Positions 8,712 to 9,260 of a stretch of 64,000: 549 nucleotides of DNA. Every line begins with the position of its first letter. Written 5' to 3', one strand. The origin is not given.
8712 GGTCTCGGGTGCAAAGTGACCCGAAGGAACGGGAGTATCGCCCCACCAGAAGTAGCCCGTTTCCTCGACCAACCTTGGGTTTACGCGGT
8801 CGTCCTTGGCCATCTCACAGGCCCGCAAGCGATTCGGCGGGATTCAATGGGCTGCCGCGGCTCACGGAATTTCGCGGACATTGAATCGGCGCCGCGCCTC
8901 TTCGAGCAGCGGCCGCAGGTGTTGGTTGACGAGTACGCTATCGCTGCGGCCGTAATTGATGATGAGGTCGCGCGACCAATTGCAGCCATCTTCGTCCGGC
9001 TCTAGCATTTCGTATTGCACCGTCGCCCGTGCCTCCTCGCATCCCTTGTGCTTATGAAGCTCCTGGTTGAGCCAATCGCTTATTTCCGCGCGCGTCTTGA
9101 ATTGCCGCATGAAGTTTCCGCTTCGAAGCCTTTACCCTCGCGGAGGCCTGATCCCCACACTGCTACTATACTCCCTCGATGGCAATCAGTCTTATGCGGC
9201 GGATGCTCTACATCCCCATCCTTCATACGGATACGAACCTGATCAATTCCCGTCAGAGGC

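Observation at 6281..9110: Three-gene cassette (82-aa ORF, ApeA-like HEPN, DUF2971-like) as a candidate undescribed composite defence system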

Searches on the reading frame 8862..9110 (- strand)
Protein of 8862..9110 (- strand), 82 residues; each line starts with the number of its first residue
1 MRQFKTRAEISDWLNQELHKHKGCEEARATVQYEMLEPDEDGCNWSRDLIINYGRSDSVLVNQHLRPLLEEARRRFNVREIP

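Call 7: search_protein_families(library=pfam, proteins=[window:8862-9110:-], max_evalue=0.1)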
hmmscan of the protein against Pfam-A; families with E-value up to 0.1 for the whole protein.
window:8862-9110:- (82 aa): 0 families

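Call 8: search_protein_families(library=padloc, proteins=[window:8862-9110:-], max_evalue=0.1)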
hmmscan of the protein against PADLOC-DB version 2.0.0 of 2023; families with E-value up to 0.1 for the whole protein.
window:8862-9110:- (82 aa): 0 families

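Call 21: find_homologous_proteins(query=window:8862-9110:-, max_evalue=0.01)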
Query window:8862-9110:- (82 aa): 43 proteins with E <= 0.01 among 43 candidates.
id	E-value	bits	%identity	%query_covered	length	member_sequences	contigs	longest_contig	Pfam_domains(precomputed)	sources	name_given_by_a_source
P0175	2.9e-46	173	96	100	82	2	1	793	-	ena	-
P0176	1.6e-45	170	93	100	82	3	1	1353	-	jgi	jgi:hypothetical protein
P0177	2.4e-43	163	90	98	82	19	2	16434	-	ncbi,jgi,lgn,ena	jgi:hypothetical protein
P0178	4.2e-42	159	89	98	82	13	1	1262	-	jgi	jgi:hypothetical protein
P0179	8.5e-42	158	85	98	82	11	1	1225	-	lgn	-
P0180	1.6e-40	154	86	98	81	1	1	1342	-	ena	-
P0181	4.8e-40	153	84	98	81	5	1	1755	-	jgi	jgi:hypothetical protein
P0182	4.8e-40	153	85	98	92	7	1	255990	-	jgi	jgi:hypothetical protein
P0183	7.1e-40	152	85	98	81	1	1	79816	-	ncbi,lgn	-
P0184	1.0e-39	152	83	98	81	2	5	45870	-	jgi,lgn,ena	jgi:hypothetical protein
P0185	3.7e-39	150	85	98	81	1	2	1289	-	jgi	jgi:hypothetical protein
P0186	3.9e-39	150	84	98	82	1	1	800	-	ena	-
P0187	8.3e-39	149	85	98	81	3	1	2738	-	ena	-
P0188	2.3e-38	147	85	98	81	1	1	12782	-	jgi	jgi:hypothetical protein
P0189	2.7e-38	147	83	98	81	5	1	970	-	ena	-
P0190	7.7e-38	146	81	98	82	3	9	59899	-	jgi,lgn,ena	jgi:hypothetical protein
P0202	1.7e-31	126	70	98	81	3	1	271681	-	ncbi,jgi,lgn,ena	jgi:hypothetical protein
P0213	1.1e-22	97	55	98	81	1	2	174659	-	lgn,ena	-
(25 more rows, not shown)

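Call 24: find_encoding_contigs(protein=P0182, flank=5000, max_places=3)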
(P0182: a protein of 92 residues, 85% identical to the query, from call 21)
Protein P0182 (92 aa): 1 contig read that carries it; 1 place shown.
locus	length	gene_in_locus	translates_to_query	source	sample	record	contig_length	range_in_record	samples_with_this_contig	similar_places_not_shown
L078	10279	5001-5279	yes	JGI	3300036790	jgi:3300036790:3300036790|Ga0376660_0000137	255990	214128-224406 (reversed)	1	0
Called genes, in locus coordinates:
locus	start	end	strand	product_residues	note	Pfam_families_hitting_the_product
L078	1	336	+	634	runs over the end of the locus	PF01935:DUF87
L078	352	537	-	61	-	-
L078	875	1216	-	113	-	PF14213:DUF4325 (weak)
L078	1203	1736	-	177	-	PF13581:HATPase_c_2 (weak)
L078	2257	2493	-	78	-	PF13560:HTH_31 (weak), PF01381:HTH_3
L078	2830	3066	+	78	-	-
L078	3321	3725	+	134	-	-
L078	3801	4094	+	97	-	-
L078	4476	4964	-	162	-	-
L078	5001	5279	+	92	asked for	-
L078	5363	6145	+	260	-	-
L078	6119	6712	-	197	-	-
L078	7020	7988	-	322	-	PF00348:polyprenyl_synt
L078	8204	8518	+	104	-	PF00829:Ribosomal_L21p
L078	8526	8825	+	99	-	PF01016:Ribosomal_L27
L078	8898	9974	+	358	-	PF01018:GTP1_OBG, PF01926:MMR_HSR1, PF02421:FeoB_N (weak)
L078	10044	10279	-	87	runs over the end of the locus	PF01649:Ribosomal_S20p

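Call 25: find_encoding_contigs(protein=P0202, flank=5000, max_places=3)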
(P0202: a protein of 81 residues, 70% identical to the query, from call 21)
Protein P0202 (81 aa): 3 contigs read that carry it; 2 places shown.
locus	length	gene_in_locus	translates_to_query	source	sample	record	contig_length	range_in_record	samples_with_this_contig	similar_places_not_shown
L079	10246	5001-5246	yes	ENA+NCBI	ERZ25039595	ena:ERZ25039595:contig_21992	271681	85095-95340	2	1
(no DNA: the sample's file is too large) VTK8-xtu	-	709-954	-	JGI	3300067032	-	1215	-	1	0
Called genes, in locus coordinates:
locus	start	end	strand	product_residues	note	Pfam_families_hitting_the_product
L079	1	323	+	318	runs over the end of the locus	PF13289:SIR2_2 (weak)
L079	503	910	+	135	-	-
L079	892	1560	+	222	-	-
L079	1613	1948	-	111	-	-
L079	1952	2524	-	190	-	-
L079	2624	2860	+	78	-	-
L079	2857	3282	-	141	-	-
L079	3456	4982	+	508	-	-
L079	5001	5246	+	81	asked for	-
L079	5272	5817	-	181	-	PF02586:SRAP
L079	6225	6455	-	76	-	-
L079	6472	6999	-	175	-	PF03167:UDG (weak)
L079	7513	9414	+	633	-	PF02195:ParB_N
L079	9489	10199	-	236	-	PF05721:PhyH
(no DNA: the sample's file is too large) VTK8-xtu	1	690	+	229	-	?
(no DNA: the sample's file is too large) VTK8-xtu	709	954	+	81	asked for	-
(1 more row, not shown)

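Call 28: find_encoding_contigs(protein=P0190, flank=5000, max_places=6)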
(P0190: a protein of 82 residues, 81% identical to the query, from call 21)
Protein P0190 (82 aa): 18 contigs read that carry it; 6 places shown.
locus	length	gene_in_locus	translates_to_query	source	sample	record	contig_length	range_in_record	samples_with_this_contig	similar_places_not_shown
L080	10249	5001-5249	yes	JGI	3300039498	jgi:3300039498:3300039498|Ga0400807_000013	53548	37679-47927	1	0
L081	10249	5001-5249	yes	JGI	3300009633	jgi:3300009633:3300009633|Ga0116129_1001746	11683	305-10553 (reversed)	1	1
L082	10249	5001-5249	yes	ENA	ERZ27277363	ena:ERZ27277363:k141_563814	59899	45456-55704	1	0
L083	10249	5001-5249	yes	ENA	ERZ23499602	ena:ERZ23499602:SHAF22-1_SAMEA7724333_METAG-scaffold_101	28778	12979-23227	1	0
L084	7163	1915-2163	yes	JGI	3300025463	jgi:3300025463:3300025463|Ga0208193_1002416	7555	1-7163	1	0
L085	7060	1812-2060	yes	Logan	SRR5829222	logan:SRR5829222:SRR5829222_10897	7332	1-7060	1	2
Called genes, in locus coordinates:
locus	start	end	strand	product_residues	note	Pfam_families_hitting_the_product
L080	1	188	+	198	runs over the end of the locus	PF13338:AbiEi_4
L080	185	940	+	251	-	PF08843:AbiEii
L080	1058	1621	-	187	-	-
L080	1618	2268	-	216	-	PF13338:AbiEi_4 (faint)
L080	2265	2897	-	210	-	PF08843:AbiEii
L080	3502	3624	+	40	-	-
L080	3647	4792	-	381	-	-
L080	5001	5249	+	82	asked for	-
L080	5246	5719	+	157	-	-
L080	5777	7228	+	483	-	-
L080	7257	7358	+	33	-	-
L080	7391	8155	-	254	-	-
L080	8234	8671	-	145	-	-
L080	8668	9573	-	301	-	-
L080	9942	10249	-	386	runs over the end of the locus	-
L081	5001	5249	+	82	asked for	-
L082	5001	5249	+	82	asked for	-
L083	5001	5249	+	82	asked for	-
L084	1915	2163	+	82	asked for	-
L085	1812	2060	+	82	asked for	-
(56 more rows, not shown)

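Call 29: find_encoding_contigs(protein=P0184, flank=5000, max_places=5)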
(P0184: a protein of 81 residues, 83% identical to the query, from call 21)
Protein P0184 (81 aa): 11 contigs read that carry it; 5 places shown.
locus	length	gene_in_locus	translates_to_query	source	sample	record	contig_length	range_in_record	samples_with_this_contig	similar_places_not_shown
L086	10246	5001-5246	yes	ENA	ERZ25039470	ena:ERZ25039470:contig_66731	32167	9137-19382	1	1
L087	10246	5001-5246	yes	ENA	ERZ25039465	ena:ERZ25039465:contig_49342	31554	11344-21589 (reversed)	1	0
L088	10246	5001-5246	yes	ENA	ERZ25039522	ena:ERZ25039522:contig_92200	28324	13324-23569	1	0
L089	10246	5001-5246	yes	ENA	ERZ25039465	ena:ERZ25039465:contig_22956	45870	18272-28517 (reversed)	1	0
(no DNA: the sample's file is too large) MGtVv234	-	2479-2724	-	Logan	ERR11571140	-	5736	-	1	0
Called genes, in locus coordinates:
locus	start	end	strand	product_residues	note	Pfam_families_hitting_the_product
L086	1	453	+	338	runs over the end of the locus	PF14280:DUF4365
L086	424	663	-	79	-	-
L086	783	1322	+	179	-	-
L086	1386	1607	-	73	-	-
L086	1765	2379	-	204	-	-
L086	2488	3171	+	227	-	PF01177:Asp_Glu_race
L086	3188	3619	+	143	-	-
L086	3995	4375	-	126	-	PF00903:Glyoxalase, PF18029:Glyoxalase_6 (weak)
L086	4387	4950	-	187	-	-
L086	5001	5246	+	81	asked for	-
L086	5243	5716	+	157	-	-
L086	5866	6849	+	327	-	-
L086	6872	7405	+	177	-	-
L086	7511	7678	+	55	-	PF03992:ABM (weak)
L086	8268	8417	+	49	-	-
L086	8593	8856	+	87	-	-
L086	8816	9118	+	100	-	-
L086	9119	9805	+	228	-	-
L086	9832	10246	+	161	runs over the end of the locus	-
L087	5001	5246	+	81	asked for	-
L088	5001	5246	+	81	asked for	-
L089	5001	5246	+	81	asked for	-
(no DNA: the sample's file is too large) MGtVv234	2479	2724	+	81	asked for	-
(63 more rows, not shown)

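Call 34: search_protein_families(library=pfam, proteins=[L080:5777-7228:+, L086:5866-6849:+, L086:6872-7405:+, L078:5363-6145:+, L079:3456-4982:+, L080:3647-4792:-, window:8862-9110:-], max_evalue=1)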
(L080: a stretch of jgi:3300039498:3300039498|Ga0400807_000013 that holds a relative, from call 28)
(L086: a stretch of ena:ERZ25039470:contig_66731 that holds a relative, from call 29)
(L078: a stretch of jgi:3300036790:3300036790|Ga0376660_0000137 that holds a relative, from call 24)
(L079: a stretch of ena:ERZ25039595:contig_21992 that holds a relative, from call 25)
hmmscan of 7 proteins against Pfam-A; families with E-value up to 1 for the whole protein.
L080:5777-7228:+ (483 aa): 1 family
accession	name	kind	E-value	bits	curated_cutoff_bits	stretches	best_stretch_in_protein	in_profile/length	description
PF11185.13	DUF2971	-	3.8e-05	25.4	22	1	265-283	1-19/89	Protein of unknown function (DUF2971)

L086:5866-6849:+ (327 aa): 0 families

L086:6872-7405:+ (177 aa): 0 families

L078:5363-6145:+ (260 aa): 1 family
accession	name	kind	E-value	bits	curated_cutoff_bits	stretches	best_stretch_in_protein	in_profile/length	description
PF13365.12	Trypsin_2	-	0.016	16.4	27.6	1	38-203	1-138/144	Trypsin-like peptidase domain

L079:3456-4982:+ (508 aa): 1 family
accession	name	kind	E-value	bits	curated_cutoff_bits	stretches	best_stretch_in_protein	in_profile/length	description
PF04471.18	Mrr_cat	-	0.0054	17.3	21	1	14-108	3-74/115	Restriction endonuclease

L080:3647-4792:- (381 aa): 0 families

window:8862-9110:- (82 aa): 0 families

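Call 59: predict_structure(alignment_id=A3)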
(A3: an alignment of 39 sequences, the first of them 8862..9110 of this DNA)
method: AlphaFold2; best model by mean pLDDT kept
length: 82 residues; sequences in the alignment: 39
mean_pLDDT: 91.3   pTM: 0.81
mean pLDDT of the five models: 91.3, 90.0, 89.2, 87.6, 75.6
residues with pLDDT >= 90: 61; 70-90: 17; 50-70: 4; < 50: 0
segments of 3 or more residues with pLDDT < 50: none
pLDDT, mean of each block of 10 residues (from residue 1): 93 97 96 78 88 95 96 93 70
secondary structure, 60 per line:
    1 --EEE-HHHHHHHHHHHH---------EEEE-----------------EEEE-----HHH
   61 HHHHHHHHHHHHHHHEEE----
elements in order: E3-5 H7-18 E28-31 E49-52 H58-75 E76-78

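Call 62: fold_search(model_id=the predicted structure, library=pdb)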
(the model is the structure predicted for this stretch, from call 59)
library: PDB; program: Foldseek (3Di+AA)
matches with E <= 10: 148; with E <= 0.001: 0
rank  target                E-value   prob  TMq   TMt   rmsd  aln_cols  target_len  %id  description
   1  4oyc_B                2.3e-01  0.33  0.43  0.41   7.7        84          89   13  Crystal structure of the PrgK periplasmic domain 2 (released 2014-12-03)
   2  2y9j_Y                3.4e-01  0.33  0.45  0.24   9.5        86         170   15  THREE-DIMENSIONAL MODEL OF SALMONELLA'S NEEDLE COMPLEX AT SUBNANOMETER RESOLUTION (released 2011-03-23)
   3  4oyc_A                4.5e-01  0.38  0.45  0.44   6.3        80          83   18  Crystal structure of the PrgK periplasmic domain 2 (released 2014-12-03)
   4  8wkq_WJ               4.9e-01  0.28  0.45  0.39   7.3        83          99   11  Cryo-EM structure of the MS ring (C1) with export apparatus and proximal rod within the flagellar motor-hook complex  (released 2024-09-04)
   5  6rwx_a                4.9e-01  0.21  0.42  0.23  10.6        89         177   19  Periplasmic inner membrane ring of the Shigella type 3 secretion system (released 2020-02-12)
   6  8wkq_WP               6.0e-01  0.23  0.44  0.37   7.5        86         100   10  Cryo-EM structure of the MS ring (C1) with export apparatus and proximal rod within the flagellar motor-hook complex  (released 2024-09-04)
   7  8wkq_WH               6.4e-01  0.23  0.45  0.40   7.5        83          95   10  Cryo-EM structure of the MS ring (C1) with export apparatus and proximal rod within the flagellar motor-hook complex  (released 2024-09-04)
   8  5tcp_0                6.9e-01  0.14  0.40  0.21  11.7        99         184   18  Near-atomic resolution cryo-EM structure of the periplasmic domains of PrgH and PrgK (released 2016-12-21)
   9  8wkq_WO               7.3e-01  0.21  0.45  0.39   7.5        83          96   10  Cryo-EM structure of the MS ring (C1) with export apparatus and proximal rod within the flagellar motor-hook complex  (released 2024-09-04)
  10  8wkq_WE               8.4e-01  0.20  0.44  0.34   7.7        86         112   10  Cryo-EM structure of the MS ring (C1) with export apparatus and proximal rod within the flagellar motor-hook complex  (released 2024-09-04)
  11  8wkq_WF               8.4e-01  0.18  0.44  0.34   8.3        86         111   12  Cryo-EM structure of the MS ring (C1) with export apparatus and proximal rod within the flagellar motor-hook complex  (released 2024-09-04)
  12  8wkq_WV               8.4e-01  0.16  0.42  0.33   8.2        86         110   10  Cryo-EM structure of the MS ring (C1) with export apparatus and proximal rod within the flagellar motor-hook complex  (released 2024-09-04)
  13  7cik_A                9.0e-01  0.15  0.42  0.26   8.3        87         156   16  Structure of the 58-213 fragment of FliF (released 2021-02-17)
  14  8wkq_WA               9.7e-01  0.18  0.45  0.35   8.0        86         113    9  Cryo-EM structure of the MS ring (C1) with export apparatus and proximal rod within the flagellar motor-hook complex  (released 2024-09-04)
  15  8wkq_WK               1.0e+00  0.18  0.45  0.38   7.5        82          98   11  Cryo-EM structure of the MS ring (C1) with export apparatus and proximal rod within the flagellar motor-hook complex  (released 2024-09-04)
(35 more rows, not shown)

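Call 63: search_protein_families(library=ncbifam, proteins=[window:8862-9110:-], max_evalue=0.1)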
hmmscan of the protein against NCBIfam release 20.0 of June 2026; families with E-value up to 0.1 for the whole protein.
window:8862-9110:- (82 aa): 0 families

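Call 64: search_protein_families(library=phrogs, proteins=[window:8862-9110:-], max_evalue=0.1)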
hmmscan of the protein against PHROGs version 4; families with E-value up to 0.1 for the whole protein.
window:8862-9110:- (82 aa): 1 family
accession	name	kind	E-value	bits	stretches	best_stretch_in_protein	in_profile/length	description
phrog_6766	-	unknown function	0.059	14.4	1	5-28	17-40/64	-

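Call 70: find_related_loci(query=A3, collection=viral_contigs, flank=8000)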
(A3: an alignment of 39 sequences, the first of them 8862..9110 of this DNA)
Query A3 (82 aa) in viral_contigs; peptide patterns used: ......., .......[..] (x = any residue, [..] = any of these).
14 stretches matched a pattern, but none encodes a relative of the query by tblastn (E <= 1e-3).

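Call 71: search_dna_similar(query=window:8862-9110:-, collection=plasmids, mode=protein, max_evalue=0.001)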
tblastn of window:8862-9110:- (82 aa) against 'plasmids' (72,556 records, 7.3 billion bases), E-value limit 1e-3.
Records with a match: 1; places in all: 1; records where one place covers at least 80% of the query: 1.
Best place of each record, by identity: <60% 1.
By first word of the organism name: Robbsia 1.
By predicted mobility (MOB-suite, as given by PLSDB): mobilizable 1.
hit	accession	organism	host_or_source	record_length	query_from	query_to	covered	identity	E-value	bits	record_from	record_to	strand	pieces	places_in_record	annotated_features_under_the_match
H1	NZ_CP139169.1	Robbsia andropogonis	Areca catechu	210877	2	78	94%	34.1%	9e-8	54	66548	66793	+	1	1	none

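Call 72: get_annotated_region(hit=H1, flank=6000)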
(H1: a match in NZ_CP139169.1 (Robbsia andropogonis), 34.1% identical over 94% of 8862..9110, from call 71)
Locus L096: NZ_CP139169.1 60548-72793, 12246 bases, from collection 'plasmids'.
description: Robbsia andropogonis strain BLB1 plasmid p1, complete sequence
organism: Robbsia andropogonis (NCBI taxid 28092)
taxonomy: Bacteria; Pseudomonadota; Betaproteobacteria; Burkholderiales; Burkholderiaceae; Robbsia; Robbsia andropogonis
host: -; source: Areca catechu; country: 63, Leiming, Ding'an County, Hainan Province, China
typing (MOB-suite, as given by PLSDB): mobilizable; relaxase MOBP
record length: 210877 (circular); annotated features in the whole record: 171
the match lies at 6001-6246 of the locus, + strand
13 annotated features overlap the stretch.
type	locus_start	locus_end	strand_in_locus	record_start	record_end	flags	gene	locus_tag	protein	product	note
CDS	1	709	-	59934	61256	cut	-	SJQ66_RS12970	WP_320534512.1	PLP-dependent transferase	GO:0019346 - transsulfuration [Evidence IEA]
CDS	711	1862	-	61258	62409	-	-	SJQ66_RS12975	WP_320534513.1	2-aminoethylphosphonate--pyruvate transaminase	GO:0019700 - organic phosphonate catabolic process [Evidence IEA]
CDS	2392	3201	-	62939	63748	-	-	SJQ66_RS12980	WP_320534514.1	cache domain-containing protein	-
CDS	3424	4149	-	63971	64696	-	-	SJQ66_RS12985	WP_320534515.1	IS6 family transposase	-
CDS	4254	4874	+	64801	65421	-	-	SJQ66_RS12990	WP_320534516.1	type VI secretion system amidase effector protein Tae4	-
CDS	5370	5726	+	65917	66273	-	-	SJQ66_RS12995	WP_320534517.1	DUF1493 family protein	-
CDS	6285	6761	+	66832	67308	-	-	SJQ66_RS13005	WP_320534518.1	hypothetical protein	-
CDS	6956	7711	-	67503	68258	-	-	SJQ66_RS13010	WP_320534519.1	site-specific integrase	GO:0015074 - DNA integration [Evidence IEA]; GO:0006310 - DNA recombination [Evidence IEA]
CDS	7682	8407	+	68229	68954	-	-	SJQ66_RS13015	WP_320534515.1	IS6 family transposase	-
CDS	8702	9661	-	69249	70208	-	-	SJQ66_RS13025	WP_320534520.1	amidohydrolase family protein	-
CDS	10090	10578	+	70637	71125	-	-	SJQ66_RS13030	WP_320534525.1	helix-turn-helix domain-containing protein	-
CDS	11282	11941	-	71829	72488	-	-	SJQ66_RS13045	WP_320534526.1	IS6 family transposase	-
CDS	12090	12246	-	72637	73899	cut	-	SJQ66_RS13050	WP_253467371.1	phosphatidylserine/phosphatidylglycerophosphate/ cardiolipin synthase family protein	-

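Call 75: find_encoding_contigs(protein=P0213, flank=5000, max_places=2)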
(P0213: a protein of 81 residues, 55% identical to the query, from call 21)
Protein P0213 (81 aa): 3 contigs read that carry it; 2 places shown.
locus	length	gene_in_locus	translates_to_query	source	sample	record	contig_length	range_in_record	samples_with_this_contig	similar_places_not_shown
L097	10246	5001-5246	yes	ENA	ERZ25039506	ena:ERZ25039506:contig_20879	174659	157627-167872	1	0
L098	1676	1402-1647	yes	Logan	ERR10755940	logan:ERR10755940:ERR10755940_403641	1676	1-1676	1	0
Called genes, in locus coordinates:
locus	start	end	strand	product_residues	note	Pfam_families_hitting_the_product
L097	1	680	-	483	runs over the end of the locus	PF00361:Proton_antipo_M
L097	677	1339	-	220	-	-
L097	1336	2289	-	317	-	PF00146:NADHdh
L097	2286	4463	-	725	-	PF00361:Proton_antipo_M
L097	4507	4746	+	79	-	PF19839:RHH_9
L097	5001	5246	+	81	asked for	-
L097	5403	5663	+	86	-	-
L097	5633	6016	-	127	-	PF13387:Lnb_N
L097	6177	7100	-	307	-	PF00665:rve (weak)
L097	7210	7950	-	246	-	PF13545:HTH_Crp_2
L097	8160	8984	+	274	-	PF00027:cNMP_binding (weak), PF13545:HTH_Crp_2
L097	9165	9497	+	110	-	PF04972:BON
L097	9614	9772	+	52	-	-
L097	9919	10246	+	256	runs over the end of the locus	-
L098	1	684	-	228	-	?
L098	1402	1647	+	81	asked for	-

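Call 76: find_encoding_contigs(protein=P0183, flank=5000, max_places=2)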
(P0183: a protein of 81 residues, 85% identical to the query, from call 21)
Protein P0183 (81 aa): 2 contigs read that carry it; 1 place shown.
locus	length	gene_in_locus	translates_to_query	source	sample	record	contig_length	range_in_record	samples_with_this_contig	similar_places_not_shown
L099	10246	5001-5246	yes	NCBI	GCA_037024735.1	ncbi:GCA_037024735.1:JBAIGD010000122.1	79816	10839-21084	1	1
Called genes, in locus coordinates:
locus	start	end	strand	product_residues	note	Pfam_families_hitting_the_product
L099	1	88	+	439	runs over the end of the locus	PF04052:TolB_N, PF26550:Tricorn_2nd, PF00930:DPPIV_N (faint), PF26549:Tricorn_N, PF07676:PD40, PF26550:Tricorn_2nd, PF26549:Tricorn_N, PF07676:PD40, +1 more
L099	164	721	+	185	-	PF00691:OmpA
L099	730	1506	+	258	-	PF16331:TolA_bind_tri, PF13428:TPR_14 (faint), PF09976:TPR_21 (weak), PF13525:YfiO, PF13432:TPR_16 (weak), PF13174:TPR_6 (weak), PF14559:TPR_19 (weak), PF13174:TPR_6 (weak), +3 more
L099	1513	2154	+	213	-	PF04055:Radical_SAM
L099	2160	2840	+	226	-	PF00733:Asn_synthase (weak), PF06508:QueC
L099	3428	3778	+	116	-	PF12728:HTH_17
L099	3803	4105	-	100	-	-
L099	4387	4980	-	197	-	-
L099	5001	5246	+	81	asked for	-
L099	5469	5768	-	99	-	-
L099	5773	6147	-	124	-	-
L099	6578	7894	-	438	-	PF18871:HEPN_Toprim_N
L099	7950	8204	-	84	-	-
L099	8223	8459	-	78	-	-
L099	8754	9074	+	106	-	PF06108:DUF952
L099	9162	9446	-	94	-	-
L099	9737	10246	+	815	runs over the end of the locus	PF03389:MobA_MobL, PF13245:AAA_19, PF13401:AAA_22 (weak), PF13604:AAA_30, PF01443:Viral_helicase1 (weak), PF22232:TraI_hel_assoc_N (weak)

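Call 88: search_protein_families(library=padloc, proteins=[L080:5777-7228:+, L078:5363-6145:+, L079:3456-4982:+, L086:5866-6849:+, L086:6872-7405:+], max_evalue=0.01)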
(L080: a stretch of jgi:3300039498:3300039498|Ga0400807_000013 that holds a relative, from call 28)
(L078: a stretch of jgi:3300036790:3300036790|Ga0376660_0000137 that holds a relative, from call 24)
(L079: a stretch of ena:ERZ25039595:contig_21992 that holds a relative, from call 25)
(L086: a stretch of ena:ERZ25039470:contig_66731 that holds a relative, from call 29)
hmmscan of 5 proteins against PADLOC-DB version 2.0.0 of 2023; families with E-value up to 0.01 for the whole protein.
L080:5777-7228:+ (483 aa): 4 families
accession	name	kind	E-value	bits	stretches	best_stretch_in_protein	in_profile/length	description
PDLC04990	PDC-S31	-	5.2e-19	67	3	254-284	113-143/259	-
PDLC04994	PDC-S31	-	2.2e-16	58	2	377-448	184-253/273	-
PDLC04991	PDC-S31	-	1e-14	52.7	2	254-285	68-99/208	-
PDLC04992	PDC-S31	-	0.0039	15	1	232-281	39-87/220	-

L078:5363-6145:+ (260 aa): 1 family
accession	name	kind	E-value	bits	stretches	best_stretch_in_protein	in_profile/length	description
PDLC03855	LmuA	-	1.1e-09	36.1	1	37-205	16-162/425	-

L079:3456-4982:+ (508 aa): 1 family
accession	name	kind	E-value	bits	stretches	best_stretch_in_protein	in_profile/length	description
PDLC04715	PDC-M58A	-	9.1e-06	23.7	1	84-157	60-131/154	-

L086:5866-6849:+ (327 aa): 0 families

L086:6872-7405:+ (177 aa): 0 families
